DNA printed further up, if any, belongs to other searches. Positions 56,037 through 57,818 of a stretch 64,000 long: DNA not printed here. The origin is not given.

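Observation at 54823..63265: Orphan vgrG island of the vgrG1b type carrying extra cargo genes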

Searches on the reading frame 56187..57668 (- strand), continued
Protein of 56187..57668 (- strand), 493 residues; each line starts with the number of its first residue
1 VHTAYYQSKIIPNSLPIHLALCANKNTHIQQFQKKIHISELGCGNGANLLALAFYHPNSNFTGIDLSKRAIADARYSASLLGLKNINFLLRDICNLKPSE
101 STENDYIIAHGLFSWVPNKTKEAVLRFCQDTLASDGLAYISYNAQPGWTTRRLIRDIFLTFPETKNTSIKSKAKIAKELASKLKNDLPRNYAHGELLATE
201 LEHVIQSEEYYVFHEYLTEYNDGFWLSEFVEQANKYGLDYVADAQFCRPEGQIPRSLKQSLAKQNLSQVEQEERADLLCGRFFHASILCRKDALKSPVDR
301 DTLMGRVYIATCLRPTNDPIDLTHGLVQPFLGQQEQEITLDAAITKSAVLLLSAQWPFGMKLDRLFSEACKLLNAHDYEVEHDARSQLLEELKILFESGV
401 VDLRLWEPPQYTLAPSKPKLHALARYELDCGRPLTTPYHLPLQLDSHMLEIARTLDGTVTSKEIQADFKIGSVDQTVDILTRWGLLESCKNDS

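Call 16: find_homologous_proteins(query=window:56187-57668:-, max_evalue=0.00001)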
Query window:56187-57668:- (493 aa): 577 proteins with E <= 0.00001 among 8000 candidates; the best 120 are listed.
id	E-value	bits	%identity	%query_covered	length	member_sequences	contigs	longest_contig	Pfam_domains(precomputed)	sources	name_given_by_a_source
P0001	0.0e+0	1015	100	90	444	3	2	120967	PF13847.13,PF13649.13,PF10119.15,PF08241.19,PF08242.19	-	-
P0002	1.7e-157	543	51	99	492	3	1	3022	PF13847.13,PF21782.4,PF13649.13,PF02390.24,PF10119.15,PF08241.19,PF08242.19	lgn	-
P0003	2.8e-157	543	53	98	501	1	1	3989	PF13847.13,PF21782.4,PF13649.13,PF02390.24,PF10119.15,PF08241.19,PF08242.19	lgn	-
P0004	4.3e-156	539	51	98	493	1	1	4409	PF13847.13,PF21782.4,PF13649.13,PF10119.15,PF08241.19,PF08242.19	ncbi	-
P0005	6.3e-155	535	51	98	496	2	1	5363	PF13847.13,PF13649.13,PF02390.24,PF10119.15,PF08241.19,PF08242.19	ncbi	-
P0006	9.6e-154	531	52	98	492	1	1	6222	PF13847.13,PF21782.4,PF13649.13,PF02390.24,PF10119.15,PF08241.19,PF08242.19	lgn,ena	-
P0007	2.3e-152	526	50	98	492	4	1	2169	PF13847.13,PF13649.13,PF02390.24,PF10119.15,PF08241.19,PF08242.19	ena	-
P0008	2.6e-151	523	51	97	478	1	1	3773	PF13847.13,PF21782.4,PF13649.13,PF02390.24,PF10119.15,PF08241.19,PF08242.19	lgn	-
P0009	1.3e-150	521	50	98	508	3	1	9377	PF13847.13,PF13649.13,PF02390.24,PF10119.15,PF08241.19,PF08242.19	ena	-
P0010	1.6e-149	517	49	100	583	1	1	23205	PF13847.13,PF21782.4,PF13649.13,PF02390.24,PF10119.15,PF08241.19,PF08242.19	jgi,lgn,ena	-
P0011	1.7e-149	517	50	98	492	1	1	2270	PF13847.13,PF13649.13,PF02390.24,PF10119.15,PF08241.19,PF08242.19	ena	-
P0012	1.7e-149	517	51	98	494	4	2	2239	PF13847.13,PF13649.13,PF02390.24,PF10119.15,PF08241.19,PF08242.19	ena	-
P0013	1.9e-149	517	52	92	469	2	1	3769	PF13847.13,PF13649.13,PF02390.24,PF10119.15,PF08241.19,PF08242.19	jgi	-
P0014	5.1e-149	515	50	98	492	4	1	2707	PF13847.13,PF13649.13,PF02390.24,PF10119.15,PF08241.19,PF08242.19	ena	-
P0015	3.0e-148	513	51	98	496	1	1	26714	PF13847.13,PF21782.4,PF13649.13,PF02390.24,PF10119.15,PF08241.19,PF08242.19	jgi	jgi:methyltransferase-like protein/ubiquinone/menaquinone biosynthesis C-methylase UbiE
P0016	7.0e-148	512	51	98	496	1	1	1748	PF13847.13,PF13649.13,PF02390.24,PF10119.15,PF08241.19,PF08242.19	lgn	-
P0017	8.3e-148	511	51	98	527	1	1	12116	PF13847.13,PF21782.4,PF13649.13,PF02390.24,PF10119.15,PF08241.19,PF08242.19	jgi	jgi:methyltransferase-like protein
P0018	8.3e-148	511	49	98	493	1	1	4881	PF13847.13,PF13649.13,PF02390.24,PF10119.15,PF08241.19,PF08242.19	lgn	-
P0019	5.5e-147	509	49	95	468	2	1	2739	PF13847.13,PF21782.4,PF13649.13,PF02390.24,PF10119.15,PF08241.19,PF08242.19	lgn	-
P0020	6.5e-147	508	51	98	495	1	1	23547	PF13847.13,PF21782.4,PF13649.13,PF02390.24,PF10119.15,PF08241.19,PF08242.19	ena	-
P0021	8.7e-147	508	48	98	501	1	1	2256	PF13847.13,PF21782.4,PF13649.13,PF02390.24,PF10119.15,PF08241.19,PF08242.19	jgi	jgi:ubiquinone/menaquinone biosynthesis C-methylase UbiE/methyltransferase-like protein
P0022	3.3e-146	506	50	98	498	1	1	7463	PF13847.13,PF21782.4,PF13649.13,PF02390.24,PF10119.15,PF08241.19,PF08242.19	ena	-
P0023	5.6e-146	505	49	97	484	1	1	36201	PF13847.13,PF13489.13,PF21782.4,PF13649.13,PF02390.24,PF10119.15,PF08241.19,PF08242.19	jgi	jgi:ubiquinone/menaquinone biosynthesis C-methylase UbiE/methyltransferase-like protein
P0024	1.7e-145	504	50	98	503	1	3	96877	PF13847.13,PF21782.4,PF13649.13,PF02390.24,PF10119.15,PF08241.19,PF08242.19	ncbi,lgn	-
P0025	1.1e-144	501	51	91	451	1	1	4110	PF13847.13,PF21782.4,PF13649.13,PF02390.24,PF10119.15,PF08241.19,PF08242.19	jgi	-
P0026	2.2e-144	500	50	98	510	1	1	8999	PF13847.13,PF13489.13,PF21782.4,PF13649.13,PF02390.24,PF10119.15,PF08241.19,PF08242.19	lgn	-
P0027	5.3e-144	499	51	98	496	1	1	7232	PF13847.13,PF21782.4,PF13649.13,PF02390.24,PF10119.15,PF08241.19,PF08242.19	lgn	-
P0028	2.7e-143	497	49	97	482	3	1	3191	PF13847.13,PF13489.13,PF21782.4,PF13649.13,PF02390.24,PF10119.15,PF08241.19,PF08242.19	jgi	jgi:SAM-dependent methyltransferase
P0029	1.4e-142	494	49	99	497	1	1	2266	PF13847.13,PF13649.13,PF02390.24,PF10119.15,PF08241.19,PF08242.19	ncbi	-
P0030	5.7e-142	492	48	98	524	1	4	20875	PF13847.13,PF21782.4,PF13649.13,PF02390.24,PF10119.15,PF08241.19,PF08242.19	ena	-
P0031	9.2e-142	491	48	98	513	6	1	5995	PF13847.13,PF21782.4,PF13649.13,PF10119.15,PF08242.19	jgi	-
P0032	1.0e-141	491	49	98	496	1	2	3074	PF13847.13,PF21782.4,PF13649.13,PF02390.24,PF10119.15,PF08241.19,PF08242.19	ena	-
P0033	1.7e-141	491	51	92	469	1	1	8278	PF13847.13,PF13489.13,PF21782.4,PF13649.13,PF02390.24,PF10119.15,PF08241.19,PF08242.19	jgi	jgi:SAM-dependent methyltransferase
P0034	2.0e-141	490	47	98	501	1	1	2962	PF13847.13,PF13489.13,PF21782.4,PF13649.13,PF02390.24,PF10119.15,PF08241.19,PF08242.19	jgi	jgi:SAM-dependent methyltransferase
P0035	3.9e-141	489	49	98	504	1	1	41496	PF13847.13,PF21782.4,PF13649.13,PF02390.24,PF10119.15,PF08241.19,PF08242.19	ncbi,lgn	-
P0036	1.8e-140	487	49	98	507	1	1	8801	PF13847.13,PF21782.4,PF13649.13,PF02390.24,PF10119.15,PF08241.19,PF08242.19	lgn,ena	-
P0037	3.5e-140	486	49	98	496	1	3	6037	PF13847.13,PF21782.4,PF13649.13,PF02390.24,PF10119.15,PF08241.19,PF08242.19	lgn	-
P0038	4.0e-140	486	49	97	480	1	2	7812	PF13847.13,PF21782.4,PF13649.13,PF10119.15,PF08241.19,PF08242.19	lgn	-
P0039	4.4e-140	486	52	89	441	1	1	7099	PF13847.13,PF13649.13,PF10119.15,PF08242.19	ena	-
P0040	1.5e-139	484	48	98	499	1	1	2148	PF13847.13,PF13489.13,PF21782.4,PF13649.13,PF02390.24,PF10119.15,PF08241.19,PF08242.19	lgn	-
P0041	2.3e-139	484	48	98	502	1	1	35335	PF13847.13,PF21782.4,PF13649.13,PF02390.24,PF10119.15,PF08241.19,PF08242.19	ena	-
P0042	2.4e-139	483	48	98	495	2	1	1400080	PF13847.13,PF13649.13,PF10119.15,PF08241.19,PF08242.19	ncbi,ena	-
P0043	1.2e-138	481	48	99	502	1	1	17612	PF13847.13,PF21782.4,PF13649.13,PF02390.24,PF10119.15,PF08241.19,PF08242.19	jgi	jgi:SAM-dependent methyltransferase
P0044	7.2e-138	479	49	98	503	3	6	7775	PF13847.13,PF13649.13,PF10119.15,PF08241.19,PF08242.19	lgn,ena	-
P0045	1.8e-137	477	48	98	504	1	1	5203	PF13847.13,PF13649.13,PF02390.24,PF10119.15,PF08241.19,PF08242.19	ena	-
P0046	3.2e-137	476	47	99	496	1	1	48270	PF13847.13,PF13489.13,PF13649.13,PF02390.24,PF10119.15,PF08241.19,PF08242.19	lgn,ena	-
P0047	3.2e-137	476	47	98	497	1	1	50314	PF13847.13,PF13649.13,PF02390.24,PF10119.15,PF08241.19,PF08242.19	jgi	-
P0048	1.0e-136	475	47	98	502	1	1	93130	PF13847.13,PF13649.13,PF02390.24,PF10119.15,PF08241.19,PF08242.19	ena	-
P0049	1.1e-136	475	49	88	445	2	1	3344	PF21782.4,PF10119.15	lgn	-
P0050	1.3e-136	474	48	98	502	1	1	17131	PF13847.13,PF13649.13,PF02390.24,PF10119.15,PF08241.19,PF08242.19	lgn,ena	-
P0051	1.3e-136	474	47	98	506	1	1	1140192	PF13847.13,PF13489.13,PF21782.4,PF13649.13,PF02390.24,PF10119.15,PF08241.19,PF08242.19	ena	-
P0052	1.6e-136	474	47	98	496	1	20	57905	PF13847.13,PF21782.4,PF13649.13,PF02390.24,PF10119.15,PF08241.19,PF08242.19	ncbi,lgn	-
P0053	2.0e-136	474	48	98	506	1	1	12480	PF13847.13,PF13489.13,PF13649.13,PF02390.24,PF10119.15,PF08241.19,PF08242.19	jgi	jgi:SAM-dependent methyltransferase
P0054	2.0e-136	474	47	98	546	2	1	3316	PF13847.13,PF13489.13,PF21782.4,PF13649.13,PF02390.24,PF10119.15,PF08241.19,PF08242.19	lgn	-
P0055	4.2e-136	473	47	98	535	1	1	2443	PF13847.13,PF21782.4,PF13649.13,PF02390.24,PF10119.15,PF08241.19,PF08242.19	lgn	-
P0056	5.0e-136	473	47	98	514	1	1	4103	PF13847.13,PF21782.4,PF13649.13,PF10119.15,PF08241.19,PF08242.19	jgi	-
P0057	5.2e-136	472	46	98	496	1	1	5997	PF13847.13,PF13649.13,PF02390.24,PF10119.15,PF08242.19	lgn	-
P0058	5.7e-136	472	50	92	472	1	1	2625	PF13847.13,PF13489.13,PF13649.13,PF02390.24,PF10119.15,PF08241.19,PF08242.19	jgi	jgi:methyltransferase-like protein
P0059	7.5e-136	472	47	98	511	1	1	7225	PF13847.13,PF21782.4,PF13649.13,PF02390.24,PF10119.15,PF08241.19,PF08242.19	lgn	-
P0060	4.9e-135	469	47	98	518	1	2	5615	PF13847.13,PF21782.4,PF13649.13,PF02390.24,PF10119.15,PF08241.19,PF08242.19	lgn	-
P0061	5.0e-135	469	45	98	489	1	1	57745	PF13847.13,PF13489.13,PF21782.4,PF13649.13,PF02390.24,PF10119.15,PF08241.19,PF08242.19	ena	-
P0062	6.7e-135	469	46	98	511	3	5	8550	PF13847.13,PF21782.4,PF13649.13,PF02390.24,PF10119.15,PF08241.19,PF08242.19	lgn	-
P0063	8.8e-135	468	48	98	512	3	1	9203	PF13847.13,PF13649.13,PF10119.15,PF08241.19,PF08242.19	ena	-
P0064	1.0e-134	468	46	98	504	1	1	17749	PF13847.13,PF13489.13,PF21782.4,PF13649.13,PF02390.24,PF10119.15,PF08241.19,PF08242.19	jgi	jgi:SAM-dependent methyltransferase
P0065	1.1e-134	468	48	98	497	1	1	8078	PF13847.13,PF13489.13,PF13649.13,PF02390.24,PF10119.15,PF08241.19,PF08242.19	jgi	-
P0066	1.5e-134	468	48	98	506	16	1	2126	PF13847.13,PF13649.13,PF02390.24,PF10119.15,PF08241.19,PF08242.19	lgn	-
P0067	1.9e-134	467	47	99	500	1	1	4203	PF13847.13,PF13489.13,PF13649.13,PF02390.24,PF10119.15,PF08241.19,PF08242.19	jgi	jgi:SAM-dependent methyltransferase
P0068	2.5e-134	467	46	98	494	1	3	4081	PF13847.13,PF13489.13,PF21782.4,PF13649.13,PF02390.24,PF10119.15,PF08241.19,PF08242.19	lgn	-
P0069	4.6e-134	466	47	97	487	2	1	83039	PF13847.13,PF21782.4,PF13649.13,PF10119.15,PF08241.19,PF08242.19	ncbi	ncbi:MAG TPA: class I SAM-dependent methyltransferase [Longimicrobium sp.]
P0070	4.7e-134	466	47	98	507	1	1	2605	PF13847.13,PF13489.13,PF21782.4,PF13649.13,PF02390.24,PF10119.15,PF08241.19,PF08242.19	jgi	jgi:SAM-dependent methyltransferase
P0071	2.2e-133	464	47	98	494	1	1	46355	PF13847.13,PF13649.13,PF02390.24,PF10119.15,PF08241.19,PF08242.19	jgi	jgi:SAM-dependent methyltransferase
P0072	3.1e-133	463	46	97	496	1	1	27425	PF13847.13,PF13649.13,PF02390.24,PF10119.15,PF08242.19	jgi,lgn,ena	-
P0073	3.3e-133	463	50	90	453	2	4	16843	PF13847.13,PF13649.13,PF10119.15,PF08241.19,PF08242.19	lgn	-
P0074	3.4e-133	463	47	98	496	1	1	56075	PF13847.13,PF21782.4,PF13649.13,PF02390.24,PF10119.15,PF08241.19,PF08242.19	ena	-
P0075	3.7e-133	463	45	98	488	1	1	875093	PF13847.13,PF13649.13,PF02390.24,PF10119.15,PF08241.19,PF08242.19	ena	-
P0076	8.9e-133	462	46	98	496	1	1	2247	PF13847.13,PF21782.4,PF13649.13,PF02390.24,PF10119.15,PF08241.19,PF08242.19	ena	-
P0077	1.2e-132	461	48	98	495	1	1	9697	PF13847.13,PF13649.13,PF10119.15,PF08241.19,PF08242.19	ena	-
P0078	1.5e-132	461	45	99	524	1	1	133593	PF13847.13,PF21782.4,PF13649.13,PF10119.15,PF08241.19,PF08242.19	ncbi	ncbi:MAG: class I SAM-dependent methyltransferase [Acidobacteriota bacterium]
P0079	1.9e-132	461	46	97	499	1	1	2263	PF13847.13,PF13489.13,PF21782.4,PF13649.13,PF02390.24,PF10119.15,PF08241.19,PF08242.19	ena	-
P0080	1.9e-132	461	46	98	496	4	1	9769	PF13847.13,PF13489.13,PF13649.13,PF02390.24,PF10119.15,PF08241.19,PF08242.19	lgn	-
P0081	1.8e-131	457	47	98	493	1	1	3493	PF13847.13,PF13489.13,PF13649.13,PF02390.24,PF10119.15,PF08241.19,PF08242.19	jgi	-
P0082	1.9e-131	457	47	98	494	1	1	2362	PF13847.13,PF13649.13,PF02390.24,PF10119.15,PF08241.19,PF08242.19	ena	-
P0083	7.4e-131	455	46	98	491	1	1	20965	PF13847.13,PF13489.13,PF13649.13,PF10119.15,PF08241.19,PF08242.19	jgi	jgi:SAM-dependent methyltransferase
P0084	1.6e-130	454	46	98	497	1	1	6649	PF13847.13,PF21782.4,PF13649.13,PF02390.24,PF10119.15,PF08241.19,PF08242.19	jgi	jgi:SAM-dependent methyltransferase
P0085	3.2e-130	453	46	98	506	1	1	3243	PF13847.13,PF21782.4,PF13649.13,PF02390.24,PF10119.15,PF08241.19,PF08242.19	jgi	jgi:hypothetical protein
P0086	5.7e-130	453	46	98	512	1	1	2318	PF13847.13,PF21782.4,PF13649.13,PF02390.24,PF10119.15,PF08241.19,PF08242.19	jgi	jgi:methyltransferase-like protein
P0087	6.0e-130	452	48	91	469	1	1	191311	PF13847.13,PF13649.13,PF02390.24,PF10119.15,PF08242.19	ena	-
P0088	4.2e-129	450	47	98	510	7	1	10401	PF13847.13,PF21782.4,PF13649.13,PF02390.24,PF10119.15,PF08241.19,PF08242.19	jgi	-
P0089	4.3e-129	450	46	98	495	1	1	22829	PF13847.13,PF13489.13,PF21782.4,PF13649.13,PF02390.24,PF10119.15,PF08241.19,PF08242.19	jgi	jgi:SAM-dependent methyltransferase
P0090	7.0e-129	449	45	99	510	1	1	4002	PF13847.13,PF13489.13,PF13649.13,PF02390.24,PF10119.15,PF08241.19,PF08242.19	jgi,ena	-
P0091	8.1e-129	449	46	98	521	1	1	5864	PF13847.13,PF21782.4,PF13649.13,PF02390.24,PF10119.15,PF08241.19,PF08242.19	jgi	jgi:SAM-dependent methyltransferase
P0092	2.1e-127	444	47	91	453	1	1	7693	PF13847.13,PF21782.4,PF13649.13,PF02390.24,PF10119.15,PF08241.19,PF08242.19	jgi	jgi:SAM-dependent methyltransferase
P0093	3.9e-127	443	45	98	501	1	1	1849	PF13847.13,PF21782.4,PF13649.13,PF02390.24,PF10119.15,PF08241.19,PF08242.19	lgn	-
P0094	1.2e-126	442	51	84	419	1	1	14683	PF10119.15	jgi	jgi:hypothetical protein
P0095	1.6e-126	441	47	93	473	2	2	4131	PF13847.13,PF13649.13,PF02390.24,PF10119.15,PF08241.19,PF08242.19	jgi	jgi:SAM-dependent methyltransferase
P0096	3.0e-126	440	46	98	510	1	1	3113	PF13847.13,PF21782.4,PF13649.13,PF02390.24,PF10119.15,PF08241.19,PF08242.19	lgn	-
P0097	3.8e-126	440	44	98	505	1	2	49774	PF13847.13,PF21782.4,PF13649.13,PF02390.24,PF10119.15,PF08241.19,PF08242.19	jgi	jgi:hypothetical protein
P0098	4.3e-126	440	44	98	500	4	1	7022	PF13847.13,PF13489.13,PF21782.4,PF13649.13,PF02390.24,PF10119.15,PF08241.19,PF08242.19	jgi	-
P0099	1.6e-125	438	44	98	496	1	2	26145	PF13847.13,PF13649.13,PF02390.24,PF10119.15,PF08241.19,PF08242.19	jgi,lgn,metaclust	metaclust:\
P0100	1.2e-122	428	42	98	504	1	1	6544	PF13847.13,PF13489.13,PF05175.21,PF13649.13,PF02390.24,PF10119.15,PF08241.19,PF08242.19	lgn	-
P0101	3.6e-122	427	44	98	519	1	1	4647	PF13847.13,PF21782.4,PF13649.13,PF02390.24,PF10119.15,PF08241.19,PF08242.19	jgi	jgi:SAM-dependent methyltransferase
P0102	1.5e-121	425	43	98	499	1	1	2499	PF13847.13,PF13489.13,PF21782.4,PF13649.13,PF02390.24,PF10119.15,PF08241.19,PF08242.19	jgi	jgi:SAM-dependent methyltransferase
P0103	4.1e-120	420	45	98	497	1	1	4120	PF13847.13,PF21782.4,PF13649.13,PF10119.15,PF08241.19,PF08242.19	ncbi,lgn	-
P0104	5.1e-119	416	44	98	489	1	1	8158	PF13847.13,PF13489.13,PF13649.13,PF02390.24,PF10119.15,PF08241.19,PF08242.19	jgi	jgi:SAM-dependent methyltransferase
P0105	6.4e-119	416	44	98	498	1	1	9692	PF13847.13,PF13489.13,PF13649.13,PF02390.24,PF10119.15,PF08241.19,PF08242.19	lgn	-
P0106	2.0e-117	411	44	99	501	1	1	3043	PF13847.13,PF21782.4,PF13649.13,PF02390.24,PF10119.15,PF08241.19,PF08242.19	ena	-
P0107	4.4e-117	410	42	99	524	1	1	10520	PF13847.13,PF21782.4,PF13649.13,PF02390.24,PF10119.15,PF08241.19,PF08242.19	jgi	jgi:predicted methyltransferase family protein/methyltransferase family protein/protein-lysine methy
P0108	7.3e-116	406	43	98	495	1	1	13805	PF13847.13,PF13649.13,PF02390.24,PF10119.15,PF08241.19,PF08242.19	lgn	-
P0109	4.6e-115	403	42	98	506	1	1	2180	PF13847.13,PF13489.13,PF21782.4,PF13649.13,PF02390.24,PF10119.15,PF08241.19,PF08242.19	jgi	-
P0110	7.4e-115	403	43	98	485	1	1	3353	PF10119.15,PF08242.19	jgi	jgi:methyltransferase-like protein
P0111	2.3e-112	395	42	98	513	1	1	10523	PF13847.13,PF13649.13,PF02390.24,PF10119.15,PF01135.26,PF08241.19,PF08242.19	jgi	jgi:SAM-dependent methyltransferase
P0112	1.8e-111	392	49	80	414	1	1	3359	PF13847.13,PF13489.13,PF13649.13,PF02390.24,PF10119.15,PF08241.19,PF08242.19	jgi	jgi:SAM-dependent methyltransferase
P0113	7.7e-111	389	47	81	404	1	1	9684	PF10119.15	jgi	jgi:hypothetical protein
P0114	6.4e-110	386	47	81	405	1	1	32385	PF10119.15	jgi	jgi:methyltransferase-like protein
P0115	1.3e-109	385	46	81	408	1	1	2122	PF10119.15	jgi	jgi:hypothetical protein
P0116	6.2e-105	370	45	81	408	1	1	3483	PF21782.4,PF10119.15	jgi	jgi:methyltransferase-like protein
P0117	1.6e-104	369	44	82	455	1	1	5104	PF13847.13,PF13489.13,PF13649.13,PF02390.24,PF10119.15,PF08241.19,PF08242.19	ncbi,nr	ncbi:MAG: class I SAM-dependent methyltransferase, partial [Deltaproteobacteria bacterium]|nr:class 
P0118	5.3e-102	360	56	58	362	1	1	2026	PF13847.13,PF13649.13,PF10119.15,PF08241.19,PF08242.19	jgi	-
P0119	1.2e-100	356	48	73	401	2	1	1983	PF13847.13,PF13649.13,PF10119.15,PF08241.19,PF08242.19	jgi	-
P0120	1.3e-98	349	40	98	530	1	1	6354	PF13847.13,PF21782.4,PF13649.13,PF02390.24,PF10119.15,PF08241.19,PF08242.19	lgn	-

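Call 17: find_encoding_contigs(protein=P0010, flank=8000, max_places=2)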
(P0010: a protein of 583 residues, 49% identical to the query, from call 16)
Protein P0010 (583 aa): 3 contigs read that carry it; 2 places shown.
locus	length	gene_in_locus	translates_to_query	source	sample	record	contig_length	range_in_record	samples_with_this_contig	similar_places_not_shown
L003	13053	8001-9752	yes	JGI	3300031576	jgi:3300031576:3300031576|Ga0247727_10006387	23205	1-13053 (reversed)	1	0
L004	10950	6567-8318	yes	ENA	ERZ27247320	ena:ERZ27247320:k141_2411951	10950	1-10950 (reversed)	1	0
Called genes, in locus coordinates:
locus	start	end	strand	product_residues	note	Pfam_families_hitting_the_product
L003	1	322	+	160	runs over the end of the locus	-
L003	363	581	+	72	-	-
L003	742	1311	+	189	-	-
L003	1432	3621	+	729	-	PF05954:Phage_GPD, PF22178:Gp5_trimer_C, PF06715:Gp5_C (faint)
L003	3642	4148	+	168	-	PF20093:DUF6484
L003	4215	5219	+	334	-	PF09937:DUF2169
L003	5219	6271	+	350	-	PF00109:ketoacyl-synt (weak)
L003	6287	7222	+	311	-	PF13665:Tox-PAAR-like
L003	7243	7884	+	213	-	-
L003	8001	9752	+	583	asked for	PF02390:Methyltransf_4, PF08241:Methyltransf_11, PF08242:Methyltransf_12, PF13649:Methyltransf_25, PF13847:Methyltransf_31, PF10119:MethyTransf_Reg, PF21782:WHD_PKMT (weak)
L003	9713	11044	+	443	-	PF13646:HEAT_2 (faint)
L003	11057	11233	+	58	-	-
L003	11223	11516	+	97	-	PF00072:Response_reg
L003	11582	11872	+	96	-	-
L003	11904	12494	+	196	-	-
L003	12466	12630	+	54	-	-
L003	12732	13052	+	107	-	?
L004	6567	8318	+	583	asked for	PF02390:Methyltransf_4, PF08241:Methyltransf_11, PF08242:Methyltransf_12, PF13649:Methyltransf_25, PF13847:Methyltransf_31, PF10119:MethyTransf_Reg, PF21782:WHD_PKMT (weak)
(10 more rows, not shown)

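Call 18: find_encoding_contigs(protein=P0015, flank=8000, max_places=2)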
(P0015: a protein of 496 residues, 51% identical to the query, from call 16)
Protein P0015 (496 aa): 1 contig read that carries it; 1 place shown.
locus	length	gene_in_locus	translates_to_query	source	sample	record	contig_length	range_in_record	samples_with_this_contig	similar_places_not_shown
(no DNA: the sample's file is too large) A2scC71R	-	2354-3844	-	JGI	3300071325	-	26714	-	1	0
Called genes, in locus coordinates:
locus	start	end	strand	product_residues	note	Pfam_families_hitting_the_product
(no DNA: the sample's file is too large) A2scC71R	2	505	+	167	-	?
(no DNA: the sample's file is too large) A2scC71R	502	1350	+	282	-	PF13665:Tox-PAAR-like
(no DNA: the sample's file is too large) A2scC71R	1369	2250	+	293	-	-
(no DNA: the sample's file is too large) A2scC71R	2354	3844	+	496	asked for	PF02390:Methyltransf_4 (weak), PF08241:Methyltransf_11 (weak), PF08242:Methyltransf_12, PF13649:Methyltransf_25, PF13847:Methyltransf_31, PF10119:MethyTransf_Reg, PF21782:WHD_PKMT (weak)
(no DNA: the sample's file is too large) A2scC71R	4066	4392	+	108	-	PF09339:HTH_IclR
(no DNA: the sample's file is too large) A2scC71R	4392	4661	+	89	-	-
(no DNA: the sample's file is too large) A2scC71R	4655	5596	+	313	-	PF19936:DUF6399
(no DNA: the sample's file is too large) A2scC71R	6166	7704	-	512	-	PF14104:DUF4277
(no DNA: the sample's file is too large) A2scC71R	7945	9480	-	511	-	-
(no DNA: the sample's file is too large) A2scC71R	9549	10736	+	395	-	PF13546:DDE_5, PF01609:DDE_Tnp_1 (weak)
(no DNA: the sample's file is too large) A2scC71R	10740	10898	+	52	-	-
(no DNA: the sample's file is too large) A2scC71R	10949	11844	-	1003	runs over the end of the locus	PF04313:HSDR_N, PF00270:DEAD (faint), PF04851:ResIII, PF18766:SWI2_SNF2, PF22679:T1R_D3-like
